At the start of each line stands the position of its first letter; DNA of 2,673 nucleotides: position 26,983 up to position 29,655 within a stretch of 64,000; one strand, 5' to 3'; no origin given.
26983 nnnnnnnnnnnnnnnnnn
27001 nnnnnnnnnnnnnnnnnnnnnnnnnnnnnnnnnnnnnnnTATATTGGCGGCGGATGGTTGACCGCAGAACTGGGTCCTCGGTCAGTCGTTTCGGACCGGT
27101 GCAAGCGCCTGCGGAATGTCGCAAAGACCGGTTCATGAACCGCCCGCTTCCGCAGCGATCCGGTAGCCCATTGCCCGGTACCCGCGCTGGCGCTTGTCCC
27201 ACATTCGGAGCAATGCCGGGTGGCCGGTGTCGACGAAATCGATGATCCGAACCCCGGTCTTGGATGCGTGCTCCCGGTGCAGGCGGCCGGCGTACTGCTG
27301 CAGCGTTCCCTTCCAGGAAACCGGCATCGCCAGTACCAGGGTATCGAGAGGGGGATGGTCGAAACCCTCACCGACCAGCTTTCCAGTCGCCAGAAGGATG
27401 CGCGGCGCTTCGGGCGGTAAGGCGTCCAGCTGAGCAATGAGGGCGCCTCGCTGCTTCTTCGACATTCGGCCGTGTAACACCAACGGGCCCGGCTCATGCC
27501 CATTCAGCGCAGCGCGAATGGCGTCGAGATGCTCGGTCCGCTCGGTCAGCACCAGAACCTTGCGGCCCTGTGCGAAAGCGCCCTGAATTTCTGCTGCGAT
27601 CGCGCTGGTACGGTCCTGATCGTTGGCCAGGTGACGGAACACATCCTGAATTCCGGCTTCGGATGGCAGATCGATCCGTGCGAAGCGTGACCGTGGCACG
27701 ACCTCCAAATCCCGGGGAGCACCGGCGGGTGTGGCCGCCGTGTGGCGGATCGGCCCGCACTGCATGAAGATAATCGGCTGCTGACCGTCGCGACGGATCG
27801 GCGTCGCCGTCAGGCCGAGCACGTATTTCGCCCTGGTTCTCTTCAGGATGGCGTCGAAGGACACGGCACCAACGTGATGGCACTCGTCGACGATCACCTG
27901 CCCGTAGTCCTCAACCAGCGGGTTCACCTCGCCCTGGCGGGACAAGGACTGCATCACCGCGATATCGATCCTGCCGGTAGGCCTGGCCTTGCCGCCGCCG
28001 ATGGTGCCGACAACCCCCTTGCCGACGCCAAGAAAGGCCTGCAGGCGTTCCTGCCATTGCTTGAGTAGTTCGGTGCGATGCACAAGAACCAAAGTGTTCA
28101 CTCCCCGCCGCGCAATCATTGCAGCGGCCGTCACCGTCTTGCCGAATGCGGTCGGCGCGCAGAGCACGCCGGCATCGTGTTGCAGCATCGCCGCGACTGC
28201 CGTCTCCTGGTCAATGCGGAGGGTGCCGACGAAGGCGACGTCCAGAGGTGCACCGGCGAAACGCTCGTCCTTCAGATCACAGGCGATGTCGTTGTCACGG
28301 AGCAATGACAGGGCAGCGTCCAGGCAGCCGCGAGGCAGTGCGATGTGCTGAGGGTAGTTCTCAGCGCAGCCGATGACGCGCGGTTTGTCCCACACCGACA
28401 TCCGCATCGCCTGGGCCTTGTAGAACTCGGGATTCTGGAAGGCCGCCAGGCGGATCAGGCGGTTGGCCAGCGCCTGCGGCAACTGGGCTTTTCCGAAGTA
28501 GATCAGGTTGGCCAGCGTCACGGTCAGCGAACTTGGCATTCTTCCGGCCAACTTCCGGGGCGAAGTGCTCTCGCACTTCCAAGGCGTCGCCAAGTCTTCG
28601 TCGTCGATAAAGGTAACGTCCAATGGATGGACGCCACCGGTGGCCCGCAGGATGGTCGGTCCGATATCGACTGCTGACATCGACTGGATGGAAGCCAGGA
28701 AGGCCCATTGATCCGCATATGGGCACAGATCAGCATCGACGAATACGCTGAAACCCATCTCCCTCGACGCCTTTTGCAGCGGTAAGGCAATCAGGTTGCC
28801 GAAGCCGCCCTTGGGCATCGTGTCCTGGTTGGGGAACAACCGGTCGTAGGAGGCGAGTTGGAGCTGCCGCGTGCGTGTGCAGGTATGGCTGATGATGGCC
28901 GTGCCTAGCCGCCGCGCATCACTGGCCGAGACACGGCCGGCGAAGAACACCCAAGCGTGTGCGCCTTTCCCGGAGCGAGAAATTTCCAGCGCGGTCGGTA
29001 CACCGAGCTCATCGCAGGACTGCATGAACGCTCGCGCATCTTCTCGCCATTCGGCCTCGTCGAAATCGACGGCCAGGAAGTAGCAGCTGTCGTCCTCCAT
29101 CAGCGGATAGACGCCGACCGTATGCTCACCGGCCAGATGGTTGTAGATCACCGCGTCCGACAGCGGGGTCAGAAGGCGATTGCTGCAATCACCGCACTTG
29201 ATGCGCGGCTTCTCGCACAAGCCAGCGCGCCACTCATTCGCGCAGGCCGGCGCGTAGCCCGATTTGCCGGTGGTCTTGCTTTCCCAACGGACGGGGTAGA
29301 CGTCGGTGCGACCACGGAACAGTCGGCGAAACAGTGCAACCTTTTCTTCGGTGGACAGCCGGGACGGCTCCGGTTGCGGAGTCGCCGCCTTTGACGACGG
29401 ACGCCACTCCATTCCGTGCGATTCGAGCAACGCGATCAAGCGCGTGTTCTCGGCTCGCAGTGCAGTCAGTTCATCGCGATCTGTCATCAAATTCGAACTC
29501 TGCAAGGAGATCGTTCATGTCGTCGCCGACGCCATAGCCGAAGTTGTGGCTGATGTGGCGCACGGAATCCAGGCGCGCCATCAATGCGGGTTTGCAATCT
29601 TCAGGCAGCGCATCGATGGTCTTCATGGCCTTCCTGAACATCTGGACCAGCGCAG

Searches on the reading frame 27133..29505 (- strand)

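Call 90: search_protein_families(library=pfam, proteins=[window:27133-29505:-], max_evalue=0.00001)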
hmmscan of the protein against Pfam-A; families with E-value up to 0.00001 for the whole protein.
window:27133-29505:- (790 aa): 5 families
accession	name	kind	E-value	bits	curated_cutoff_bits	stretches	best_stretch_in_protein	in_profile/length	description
PF22548.2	AEP-TOTE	-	5.1e-100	334.2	27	1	54-281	1-227/230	TOTE conflict system, Archaeo-Eukaryotic Primase domain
PF04851.21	ResIII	-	6.2e-23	81.9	22.5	1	429-571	4-164/164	Type III restriction enzyme, res subunit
PF00270.35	DEAD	-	5.9e-12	46.1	26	1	432-570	3-161/167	DEAD/DEAH box helicase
PF01896.25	DNA_primase_S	-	3.6e-09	37.6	26.8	1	152-257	22-162/163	DNA primase small subunit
PF00271.37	Helicase_C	-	6.8e-07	30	23.5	1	644-744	12-108/110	Helicase conserved C-terminal domain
